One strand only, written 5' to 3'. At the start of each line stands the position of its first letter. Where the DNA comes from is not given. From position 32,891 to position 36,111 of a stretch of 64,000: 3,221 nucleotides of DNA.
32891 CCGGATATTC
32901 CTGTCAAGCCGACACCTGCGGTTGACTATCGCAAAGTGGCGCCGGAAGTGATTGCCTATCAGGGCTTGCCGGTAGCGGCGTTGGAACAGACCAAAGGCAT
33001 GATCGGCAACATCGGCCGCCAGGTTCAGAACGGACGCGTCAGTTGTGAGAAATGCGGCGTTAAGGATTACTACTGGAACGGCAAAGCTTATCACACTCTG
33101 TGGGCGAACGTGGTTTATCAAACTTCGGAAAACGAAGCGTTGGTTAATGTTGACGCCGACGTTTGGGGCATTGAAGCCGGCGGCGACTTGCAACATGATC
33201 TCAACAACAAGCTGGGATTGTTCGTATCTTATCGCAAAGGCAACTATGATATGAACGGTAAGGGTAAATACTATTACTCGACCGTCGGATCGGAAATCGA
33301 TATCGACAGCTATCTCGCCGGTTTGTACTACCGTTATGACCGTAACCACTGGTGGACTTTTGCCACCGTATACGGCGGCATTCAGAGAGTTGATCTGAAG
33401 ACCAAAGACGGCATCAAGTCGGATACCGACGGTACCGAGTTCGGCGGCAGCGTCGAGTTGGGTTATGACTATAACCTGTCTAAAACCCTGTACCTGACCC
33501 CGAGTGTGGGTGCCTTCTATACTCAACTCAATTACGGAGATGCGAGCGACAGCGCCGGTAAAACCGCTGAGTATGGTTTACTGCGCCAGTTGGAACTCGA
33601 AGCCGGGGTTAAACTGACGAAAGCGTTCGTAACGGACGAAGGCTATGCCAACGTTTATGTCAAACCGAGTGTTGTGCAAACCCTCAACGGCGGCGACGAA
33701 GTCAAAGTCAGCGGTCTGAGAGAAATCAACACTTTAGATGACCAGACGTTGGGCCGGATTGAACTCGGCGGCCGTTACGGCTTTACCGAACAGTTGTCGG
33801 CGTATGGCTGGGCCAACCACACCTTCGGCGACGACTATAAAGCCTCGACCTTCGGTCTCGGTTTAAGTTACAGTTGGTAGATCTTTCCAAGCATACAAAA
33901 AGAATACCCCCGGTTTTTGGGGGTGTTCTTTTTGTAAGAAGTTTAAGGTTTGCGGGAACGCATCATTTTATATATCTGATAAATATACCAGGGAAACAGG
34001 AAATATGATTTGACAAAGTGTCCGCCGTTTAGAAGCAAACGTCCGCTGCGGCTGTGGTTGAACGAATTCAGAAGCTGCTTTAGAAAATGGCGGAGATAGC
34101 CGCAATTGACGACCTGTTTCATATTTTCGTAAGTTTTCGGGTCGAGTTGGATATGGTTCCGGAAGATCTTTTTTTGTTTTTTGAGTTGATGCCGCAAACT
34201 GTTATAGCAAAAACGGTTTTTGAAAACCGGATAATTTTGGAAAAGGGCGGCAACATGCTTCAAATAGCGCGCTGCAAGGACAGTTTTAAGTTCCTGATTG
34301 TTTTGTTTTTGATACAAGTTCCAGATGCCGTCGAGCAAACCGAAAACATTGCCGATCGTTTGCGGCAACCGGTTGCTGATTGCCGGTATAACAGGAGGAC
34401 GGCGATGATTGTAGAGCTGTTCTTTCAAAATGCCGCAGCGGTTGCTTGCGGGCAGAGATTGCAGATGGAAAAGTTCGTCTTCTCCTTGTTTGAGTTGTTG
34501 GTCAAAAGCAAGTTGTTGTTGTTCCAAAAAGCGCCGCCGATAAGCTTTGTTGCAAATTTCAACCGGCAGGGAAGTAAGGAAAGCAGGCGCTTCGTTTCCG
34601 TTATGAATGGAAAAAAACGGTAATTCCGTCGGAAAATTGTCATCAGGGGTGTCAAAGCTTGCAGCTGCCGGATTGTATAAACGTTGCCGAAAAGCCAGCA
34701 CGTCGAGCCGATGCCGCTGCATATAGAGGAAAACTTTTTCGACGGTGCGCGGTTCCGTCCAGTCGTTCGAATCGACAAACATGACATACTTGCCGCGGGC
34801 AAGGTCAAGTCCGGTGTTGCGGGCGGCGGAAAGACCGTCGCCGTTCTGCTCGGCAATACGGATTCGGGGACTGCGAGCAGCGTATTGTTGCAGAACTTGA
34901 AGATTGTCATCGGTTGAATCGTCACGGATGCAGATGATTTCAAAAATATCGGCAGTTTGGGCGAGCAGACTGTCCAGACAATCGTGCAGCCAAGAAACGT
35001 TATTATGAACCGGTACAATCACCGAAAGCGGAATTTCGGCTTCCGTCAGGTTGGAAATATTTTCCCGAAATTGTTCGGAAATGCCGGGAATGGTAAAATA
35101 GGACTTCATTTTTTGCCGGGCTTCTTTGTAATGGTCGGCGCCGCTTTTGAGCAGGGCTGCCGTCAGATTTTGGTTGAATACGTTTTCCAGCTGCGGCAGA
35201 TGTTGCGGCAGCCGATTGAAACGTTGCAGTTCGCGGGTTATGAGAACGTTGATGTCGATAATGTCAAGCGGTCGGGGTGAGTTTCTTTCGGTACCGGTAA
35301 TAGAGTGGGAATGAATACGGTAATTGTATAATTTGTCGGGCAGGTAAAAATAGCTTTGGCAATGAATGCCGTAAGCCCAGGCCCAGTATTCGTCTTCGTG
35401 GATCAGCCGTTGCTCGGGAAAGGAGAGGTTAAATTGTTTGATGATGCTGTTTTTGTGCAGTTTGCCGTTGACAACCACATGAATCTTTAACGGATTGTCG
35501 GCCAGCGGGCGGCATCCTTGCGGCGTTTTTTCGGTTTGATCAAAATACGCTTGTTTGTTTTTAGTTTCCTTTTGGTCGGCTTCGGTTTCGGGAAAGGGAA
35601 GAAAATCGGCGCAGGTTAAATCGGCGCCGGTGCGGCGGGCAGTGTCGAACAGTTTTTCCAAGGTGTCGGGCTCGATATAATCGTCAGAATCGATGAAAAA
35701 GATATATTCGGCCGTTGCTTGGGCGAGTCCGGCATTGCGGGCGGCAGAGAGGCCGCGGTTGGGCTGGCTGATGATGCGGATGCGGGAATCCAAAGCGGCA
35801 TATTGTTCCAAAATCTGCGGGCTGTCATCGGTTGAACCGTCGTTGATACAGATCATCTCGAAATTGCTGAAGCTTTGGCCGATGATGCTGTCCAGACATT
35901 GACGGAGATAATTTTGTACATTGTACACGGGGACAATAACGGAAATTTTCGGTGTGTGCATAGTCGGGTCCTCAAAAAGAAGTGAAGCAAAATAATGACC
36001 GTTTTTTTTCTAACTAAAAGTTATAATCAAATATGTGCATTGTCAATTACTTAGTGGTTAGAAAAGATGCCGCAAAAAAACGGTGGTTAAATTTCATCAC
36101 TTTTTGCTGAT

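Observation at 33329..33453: Near-identical 125-bp patch between autotransporter paralogues 2 and 3 amid ~80-90% identical flanks, plus identical signal-peptide block: gene conversion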

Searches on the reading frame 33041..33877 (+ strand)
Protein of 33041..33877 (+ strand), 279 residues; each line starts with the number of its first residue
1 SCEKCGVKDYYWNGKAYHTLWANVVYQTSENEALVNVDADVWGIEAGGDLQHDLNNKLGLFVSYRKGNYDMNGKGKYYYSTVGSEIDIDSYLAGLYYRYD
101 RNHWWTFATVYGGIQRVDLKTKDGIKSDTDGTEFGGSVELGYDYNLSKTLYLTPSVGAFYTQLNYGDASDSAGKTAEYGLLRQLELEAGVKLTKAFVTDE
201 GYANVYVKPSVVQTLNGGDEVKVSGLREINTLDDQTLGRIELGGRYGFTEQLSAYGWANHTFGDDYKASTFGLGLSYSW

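Call 10: find_homologous_proteins(query=window:33041-33877:+, max_evalue=1e-10)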
Query window:33041-33877:+ (279 aa): 80 proteins with E <= 1e-10 among 1033 candidates.
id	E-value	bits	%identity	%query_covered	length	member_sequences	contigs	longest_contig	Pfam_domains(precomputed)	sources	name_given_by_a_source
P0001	8.7e-153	526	82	100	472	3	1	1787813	PF13505.13,PF03797.26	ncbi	-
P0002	2.7e-143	495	89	88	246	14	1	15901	PF13505.13,PF03797.26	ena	-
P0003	4.5e-136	471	75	100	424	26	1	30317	PF13505.13,PF03797.26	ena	-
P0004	6.4e-135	467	74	100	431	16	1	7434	PF13505.13,PF03797.26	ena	-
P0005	3.6e-134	465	74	100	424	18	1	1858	PF13505.13,PF03797.26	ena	-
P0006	5.6e-134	464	73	100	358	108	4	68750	PF13505.13,PF03797.26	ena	-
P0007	4.4e-133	461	72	100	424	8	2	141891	PF13505.13,PF03797.26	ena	-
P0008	1.2e-132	460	73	100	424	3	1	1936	PF13505.13,PF03797.26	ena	-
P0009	2.4e-131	455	73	99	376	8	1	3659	PF13505.13,PF03797.26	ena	-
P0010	8.3e-131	454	76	95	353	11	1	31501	PF13505.13,PF03797.26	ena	-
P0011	1.0e-128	447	77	95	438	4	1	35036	PF13505.13,PF03797.26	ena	-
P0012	1.4e-125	437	65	100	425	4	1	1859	PF13505.13,PF03797.26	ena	-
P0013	6.2e-123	428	68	100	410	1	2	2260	PF13505.13,PF03797.26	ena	-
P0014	5.3e-121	422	66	100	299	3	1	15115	PF13505.13,PF03797.26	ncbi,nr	ncbi:MAG: autotransporter outer membrane beta-barrel domain-containing protein, partial [Alphaproteo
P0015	1.5e-116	407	65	100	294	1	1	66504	PF13505.13,PF03797.26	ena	-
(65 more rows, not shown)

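Call 12: find_related_loci(query=A1, collection=genome_contigs, flank=4000)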
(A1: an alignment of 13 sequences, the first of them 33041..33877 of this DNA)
Query A1 (279 aa) in genome_contigs; peptide patterns used: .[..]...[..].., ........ (x = any residue, [..] = any of these).
247 stretches matched a pattern; 205 encode a relative of the query (tblastn E <= 1e-3); the best 80 are kept; 80 distinct loci.
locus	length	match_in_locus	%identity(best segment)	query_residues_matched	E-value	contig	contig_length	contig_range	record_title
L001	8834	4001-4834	87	2-279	7e-167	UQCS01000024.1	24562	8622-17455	uncultured Azospirillum sp. isolate UMGS149 genome assembly, contig: NODE_509_length_24562_cov_6.038030, whole genome sh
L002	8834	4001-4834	82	2-279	4e-158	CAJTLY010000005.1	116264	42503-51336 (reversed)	MAG TPA_asm: uncultured Alphaproteobacteria bacterium isolate MGBC103387 genome assembly, contig: MGBC103387.5, whole ge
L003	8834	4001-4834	82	2-279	1e-157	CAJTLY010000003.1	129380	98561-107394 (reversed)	MAG TPA_asm: uncultured Alphaproteobacteria bacterium isolate MGBC103387 genome assembly, contig: MGBC103387.3, whole ge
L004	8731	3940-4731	88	16-279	5e-158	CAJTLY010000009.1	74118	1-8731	MAG TPA_asm: uncultured Alphaproteobacteria bacterium isolate MGBC103387 genome assembly, contig: MGBC103387.9, whole ge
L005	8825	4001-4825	84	5-279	1e-156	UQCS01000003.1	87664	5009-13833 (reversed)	uncultured Azospirillum sp. isolate UMGS149 genome assembly, contig: NODE_51_length_87664_cov_5.510541, whole genome sho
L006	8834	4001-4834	75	2-279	7e-143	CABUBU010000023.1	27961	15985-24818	MAG TPA_asm: uncultured Azospirillum sp. isolate MGYG-HGUT-03859 genome assembly, contig: GUT_GENOME246211_23, whole gen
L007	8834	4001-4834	71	2-279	1e-136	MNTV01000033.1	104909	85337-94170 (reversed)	MAG: Azospirillum sp. 51_20 Ley3_66761_scaffold_696, whole genome shotgun sequence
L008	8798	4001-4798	75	14-279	2e-132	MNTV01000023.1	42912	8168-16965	MAG: Azospirillum sp. 51_20 Ley3_66761_scaffold_1027, whole genome shotgun sequence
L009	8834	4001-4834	69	2-279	8e-132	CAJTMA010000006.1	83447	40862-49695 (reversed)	MAG TPA_asm: uncultured Alphaproteobacteria bacterium isolate MGBC104355 genome assembly, contig: MGBC104355.6, whole ge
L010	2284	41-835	74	15-279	2e-139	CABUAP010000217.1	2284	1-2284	MAG TPA_asm: uncultured Azospirillum sp. isolate MGYG-HGUT-03845 genome assembly, contig: GUT_GENOME245766_217, whole ge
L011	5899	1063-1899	65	1-279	8e-131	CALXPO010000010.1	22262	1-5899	MAG: uncultured Alphaproteobacteria bacterium isolate E30__bin94 genome assembly, contig: E30__k127_4370640, whole genom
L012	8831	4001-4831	66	2-278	8e-127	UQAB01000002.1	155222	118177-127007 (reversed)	uncultured Azospirillum sp. isolate UMGS63 genome assembly, contig: NODE_88_length_155222_cov_9.178639, whole genome sho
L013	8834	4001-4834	65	2-279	5e-126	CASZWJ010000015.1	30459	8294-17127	MAG: uncultured Alphaproteobacteria bacterium isolate extra-SRR5580761.40_1677796859 genome assembly, contig: NODE_1480_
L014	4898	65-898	66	2-279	1e-124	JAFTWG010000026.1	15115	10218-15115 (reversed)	MAG: Alphaproteobacteria bacterium isolate RGIG4207 Roe_deer_Colon-3__c238984, whole genome shotgun sequence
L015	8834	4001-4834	64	2-279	5e-124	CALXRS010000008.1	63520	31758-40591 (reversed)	MAG: uncultured Alphaproteobacteria bacterium isolate BRZ_KK__bin28 genome assembly, contig: BRZ_KK__NODE_738_length_635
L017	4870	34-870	63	1-279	4e-120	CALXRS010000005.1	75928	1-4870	MAG: uncultured Alphaproteobacteria bacterium isolate BRZ_KK__bin28 genome assembly, contig: BRZ_KK__NODE_527_length_759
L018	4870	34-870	63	1-279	3e-120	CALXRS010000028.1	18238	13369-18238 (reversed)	MAG: uncultured Alphaproteobacteria bacterium isolate BRZ_KK__bin28 genome assembly, contig: BRZ_KK__NODE_4454_length_18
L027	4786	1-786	66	18-279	1e-117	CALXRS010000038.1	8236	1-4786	MAG: uncultured Alphaproteobacteria bacterium isolate BRZ_KK__bin28 genome assembly, contig: BRZ_KK__NODE_11785_length_8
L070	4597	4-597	69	82-279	1e-90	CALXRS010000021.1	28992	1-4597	MAG: uncultured Alphaproteobacteria bacterium isolate BRZ_KK__bin28 genome assembly, contig: BRZ_KK__NODE_2450_length_28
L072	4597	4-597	69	82-279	3e-90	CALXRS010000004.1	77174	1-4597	MAG: uncultured Alphaproteobacteria bacterium isolate BRZ_KK__bin28 genome assembly, contig: BRZ_KK__NODE_513_length_771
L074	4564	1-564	74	92-279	8e-90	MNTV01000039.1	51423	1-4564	MAG: Azospirillum sp. 51_20 Ley3_66761_scaffold_909, whole genome shotgun sequence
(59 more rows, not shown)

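Call 13: find_encoding_contigs(protein=P0001, flank=10000, max_places=4)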
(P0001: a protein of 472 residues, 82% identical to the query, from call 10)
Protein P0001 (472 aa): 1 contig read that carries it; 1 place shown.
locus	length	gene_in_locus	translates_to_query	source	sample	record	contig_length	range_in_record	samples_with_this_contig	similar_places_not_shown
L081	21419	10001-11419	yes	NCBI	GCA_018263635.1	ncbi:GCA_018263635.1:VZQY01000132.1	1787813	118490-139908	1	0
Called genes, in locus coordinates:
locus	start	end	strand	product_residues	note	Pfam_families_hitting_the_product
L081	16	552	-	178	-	PF02885:Glycos_trans_3N, PF00591:Glycos_transf_3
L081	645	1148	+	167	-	-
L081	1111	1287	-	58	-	-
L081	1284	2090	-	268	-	PF01048:PNP_UDP_1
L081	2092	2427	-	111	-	PF00383:dCMP_cyt_deam_1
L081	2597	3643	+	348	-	PF05170:AsmA, PF05359:DUF748 (weak)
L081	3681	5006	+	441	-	-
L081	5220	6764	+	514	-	-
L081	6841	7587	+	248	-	PF00483:NTP_transferase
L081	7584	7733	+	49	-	-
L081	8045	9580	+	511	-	-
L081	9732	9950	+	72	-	-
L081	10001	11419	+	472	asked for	PF13505:OMP_b-brl (weak), PF03797:Autotransporter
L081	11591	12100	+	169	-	-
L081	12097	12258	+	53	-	-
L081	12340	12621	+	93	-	PF01386:Ribosomal_L25p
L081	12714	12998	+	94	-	PF01195:Pept_tRNA_hydro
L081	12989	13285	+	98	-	PF01195:Pept_tRNA_hydro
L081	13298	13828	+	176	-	PF01926:MMR_HSR1, PF02421:FeoB_N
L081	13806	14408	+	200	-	PF06071:YchF-GTPase_C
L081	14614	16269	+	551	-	-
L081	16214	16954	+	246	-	PF03797:Autotransporter, PF12099:DUF3575 (weak)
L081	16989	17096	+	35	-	-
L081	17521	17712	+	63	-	PF00338:Ribosomal_S10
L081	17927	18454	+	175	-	PF00297:Ribosomal_L3 (weak)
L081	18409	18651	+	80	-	-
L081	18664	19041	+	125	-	PF00573:Ribosomal_L4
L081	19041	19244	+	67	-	PF00573:Ribosomal_L4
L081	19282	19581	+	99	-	PF00276:Ribosomal_L23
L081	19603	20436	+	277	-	PF00181:Ribosomal_L2_N, PF03947:Ribosomal_L2_C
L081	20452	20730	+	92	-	PF00203:Ribosomal_S19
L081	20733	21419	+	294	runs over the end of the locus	PF00237:Ribosomal_L22, PF07650:KH_2, PF26594:KH_NusA_2nd (faint), PF00189:Ribosomal_S3_C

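Call 14: find_encoding_contigs(protein=P0002, flank=10000, max_places=4)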
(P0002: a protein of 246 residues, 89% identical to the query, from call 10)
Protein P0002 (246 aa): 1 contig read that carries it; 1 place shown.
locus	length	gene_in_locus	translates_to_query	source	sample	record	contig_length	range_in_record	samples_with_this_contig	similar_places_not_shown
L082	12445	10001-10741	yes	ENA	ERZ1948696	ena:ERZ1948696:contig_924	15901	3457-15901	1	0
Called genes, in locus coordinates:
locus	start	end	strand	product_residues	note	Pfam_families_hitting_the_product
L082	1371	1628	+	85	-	PF05746:DALR_1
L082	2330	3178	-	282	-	PF03797:Autotransporter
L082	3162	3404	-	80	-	-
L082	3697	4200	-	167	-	-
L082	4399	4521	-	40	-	-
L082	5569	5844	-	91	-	PF13717:Zn_ribbon_4, PF13719:Zn_ribbon_5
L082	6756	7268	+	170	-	PF13717:Zn_ribbon_4 (weak)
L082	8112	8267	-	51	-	-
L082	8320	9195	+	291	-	-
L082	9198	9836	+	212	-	-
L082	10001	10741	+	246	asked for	PF03797:Autotransporter, PF13505:OMP_b-brl (weak)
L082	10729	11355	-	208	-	PF05362:Lon_C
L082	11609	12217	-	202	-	PF13654:AAA_32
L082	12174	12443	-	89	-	?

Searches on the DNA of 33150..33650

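Call 45: search_rna_families(source=window, start=33150, end=33650, threshold=evalue, max_evalue=1)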
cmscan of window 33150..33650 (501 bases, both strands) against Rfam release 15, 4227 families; matches with E-value up to 1: 1.
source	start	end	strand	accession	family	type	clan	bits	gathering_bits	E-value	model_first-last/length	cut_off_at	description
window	33520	33573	-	RF03970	mir-2766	Gene; miRNA;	-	18.5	60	0.27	1-68/68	no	mir-2766 microRNA precursor family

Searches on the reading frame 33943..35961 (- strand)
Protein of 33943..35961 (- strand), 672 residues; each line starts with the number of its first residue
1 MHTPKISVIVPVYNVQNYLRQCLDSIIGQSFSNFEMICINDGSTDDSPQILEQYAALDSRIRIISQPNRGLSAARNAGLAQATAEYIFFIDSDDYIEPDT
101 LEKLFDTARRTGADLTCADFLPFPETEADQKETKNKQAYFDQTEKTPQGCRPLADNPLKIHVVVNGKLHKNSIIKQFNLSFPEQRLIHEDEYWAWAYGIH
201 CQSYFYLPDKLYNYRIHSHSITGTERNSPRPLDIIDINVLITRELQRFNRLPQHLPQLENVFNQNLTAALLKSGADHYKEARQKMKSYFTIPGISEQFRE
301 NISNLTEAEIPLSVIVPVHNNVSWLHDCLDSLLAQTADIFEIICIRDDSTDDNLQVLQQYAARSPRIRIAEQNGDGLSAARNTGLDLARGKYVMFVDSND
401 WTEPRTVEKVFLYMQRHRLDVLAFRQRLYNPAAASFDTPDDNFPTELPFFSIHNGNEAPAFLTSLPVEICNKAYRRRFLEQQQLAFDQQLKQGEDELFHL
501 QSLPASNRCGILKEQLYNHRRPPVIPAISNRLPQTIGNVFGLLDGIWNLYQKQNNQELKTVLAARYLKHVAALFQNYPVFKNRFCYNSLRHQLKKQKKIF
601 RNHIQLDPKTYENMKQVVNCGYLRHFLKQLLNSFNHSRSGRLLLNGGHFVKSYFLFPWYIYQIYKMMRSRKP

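Call 28: search_protein_families(library=pfam, proteins=[window:33946-35961:-], max_evalue=0.00001)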
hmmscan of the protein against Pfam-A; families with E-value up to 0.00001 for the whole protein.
window:33946-35961:- (672 aa): 3 families
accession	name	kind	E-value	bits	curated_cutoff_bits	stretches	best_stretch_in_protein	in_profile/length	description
PF00535.33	Glycos_transf_2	-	3.5e-74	248.7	23.3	2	7-135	1-130/168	Glycosyl transferase family 2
PF10111.15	Glyco_tranf_2_2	-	3.1e-24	86.4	27.3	2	7-106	1-104/276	Glycosyltransferase like family 2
PF13641.12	Glyco_tranf_2_3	-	5.3e-22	79.4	27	2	4-109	1-112/230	Glycosyltransferase like family 2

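Call 34: find_encoding_contigs(protein=window:33943-35961:-, flank=10000, max_places=10)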
Protein window:33943-35961:- (672 aa): 24 contigs read that carry it; 7 places shown.
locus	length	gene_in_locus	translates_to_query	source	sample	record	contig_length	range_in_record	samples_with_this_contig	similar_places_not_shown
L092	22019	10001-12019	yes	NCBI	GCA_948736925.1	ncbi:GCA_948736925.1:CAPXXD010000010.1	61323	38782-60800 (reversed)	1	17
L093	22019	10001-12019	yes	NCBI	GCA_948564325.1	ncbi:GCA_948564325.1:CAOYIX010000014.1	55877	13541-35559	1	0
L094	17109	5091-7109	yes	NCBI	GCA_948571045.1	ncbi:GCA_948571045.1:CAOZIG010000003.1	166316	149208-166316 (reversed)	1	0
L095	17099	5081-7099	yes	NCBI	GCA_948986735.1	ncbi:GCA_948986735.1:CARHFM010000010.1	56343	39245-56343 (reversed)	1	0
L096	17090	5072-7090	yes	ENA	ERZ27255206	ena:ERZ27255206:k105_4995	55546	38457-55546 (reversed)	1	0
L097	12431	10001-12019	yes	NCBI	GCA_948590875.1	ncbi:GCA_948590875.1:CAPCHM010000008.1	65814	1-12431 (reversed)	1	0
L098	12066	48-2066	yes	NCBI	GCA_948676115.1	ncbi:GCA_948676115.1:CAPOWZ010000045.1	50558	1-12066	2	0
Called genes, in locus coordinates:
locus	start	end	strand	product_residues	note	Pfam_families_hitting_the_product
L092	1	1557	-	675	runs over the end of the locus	-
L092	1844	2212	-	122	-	-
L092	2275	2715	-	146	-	-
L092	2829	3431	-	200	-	PF23894:LD_SV2 (faint), PF13576:Pentapeptide_3 (faint), PF13599:Pentapeptide_4, PF00805:Pentapeptide (faint), PF13599:Pentapeptide_4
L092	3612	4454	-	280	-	-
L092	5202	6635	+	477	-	PF19425:Csd3_N2 (weak), PF01551:Peptidase_M23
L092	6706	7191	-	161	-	-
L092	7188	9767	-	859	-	PF02861:Clp_N, PF23569:NBD_SMAX1, PF00004:AAA, PF17871:AAA_lid_9, PF00004:AAA, PF07724:AAA_2, PF07728:AAA_5, PF10431:ClpB_D2-small, +5 more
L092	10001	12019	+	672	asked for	PF00535:Glycos_transf_2, PF10111:Glyco_tranf_2_2, PF13506:Glyco_transf_21 (faint), PF13641:Glyco_tranf_2_3, PF00535:Glycos_transf_2, PF10111:Glyco_tranf_2_2, PF13641:Glyco_tranf_2_3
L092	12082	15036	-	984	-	PF03797:Autotransporter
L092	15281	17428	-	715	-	PF02446:Glyco_hydro_77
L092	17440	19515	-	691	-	PF02922:CBM_48, PF00128:Alpha-amylase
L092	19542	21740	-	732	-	PF22019:GlgB_N, PF02922:CBM_48, PF00128:Alpha-amylase, PF02806:Alpha-amylase_C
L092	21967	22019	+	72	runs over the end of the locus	PF11154:DUF2934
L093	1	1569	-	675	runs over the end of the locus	-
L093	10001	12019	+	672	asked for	PF00535:Glycos_transf_2, PF10111:Glyco_tranf_2_2, PF13506:Glyco_transf_21 (faint), PF13641:Glyco_tranf_2_3, PF00535:Glycos_transf_2, PF10111:Glyco_tranf_2_2, PF13641:Glyco_tranf_2_3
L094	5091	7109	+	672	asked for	PF00535:Glycos_transf_2, PF10111:Glyco_tranf_2_2, PF13506:Glyco_transf_21 (faint), PF13641:Glyco_tranf_2_3, PF00535:Glycos_transf_2, PF10111:Glyco_tranf_2_2, PF13641:Glyco_tranf_2_3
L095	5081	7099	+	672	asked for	PF00535:Glycos_transf_2, PF10111:Glyco_tranf_2_2, PF13506:Glyco_transf_21 (faint), PF13641:Glyco_tranf_2_3, PF00535:Glycos_transf_2, PF10111:Glyco_tranf_2_2, PF13641:Glyco_tranf_2_3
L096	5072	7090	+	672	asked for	PF00535:Glycos_transf_2, PF10111:Glyco_tranf_2_2, PF13506:Glyco_transf_21 (faint), PF13641:Glyco_tranf_2_3, PF00535:Glycos_transf_2, PF10111:Glyco_tranf_2_2, PF13641:Glyco_tranf_2_3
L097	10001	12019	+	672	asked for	PF00535:Glycos_transf_2, PF10111:Glyco_tranf_2_2, PF13506:Glyco_transf_21 (faint), PF13641:Glyco_tranf_2_3, PF00535:Glycos_transf_2, PF10111:Glyco_tranf_2_2, PF13641:Glyco_tranf_2_3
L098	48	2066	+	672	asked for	PF00535:Glycos_transf_2, PF10111:Glyco_tranf_2_2, PF13506:Glyco_transf_21 (faint), PF13641:Glyco_tranf_2_3, PF00535:Glycos_transf_2, PF10111:Glyco_tranf_2_2, PF13641:Glyco_tranf_2_3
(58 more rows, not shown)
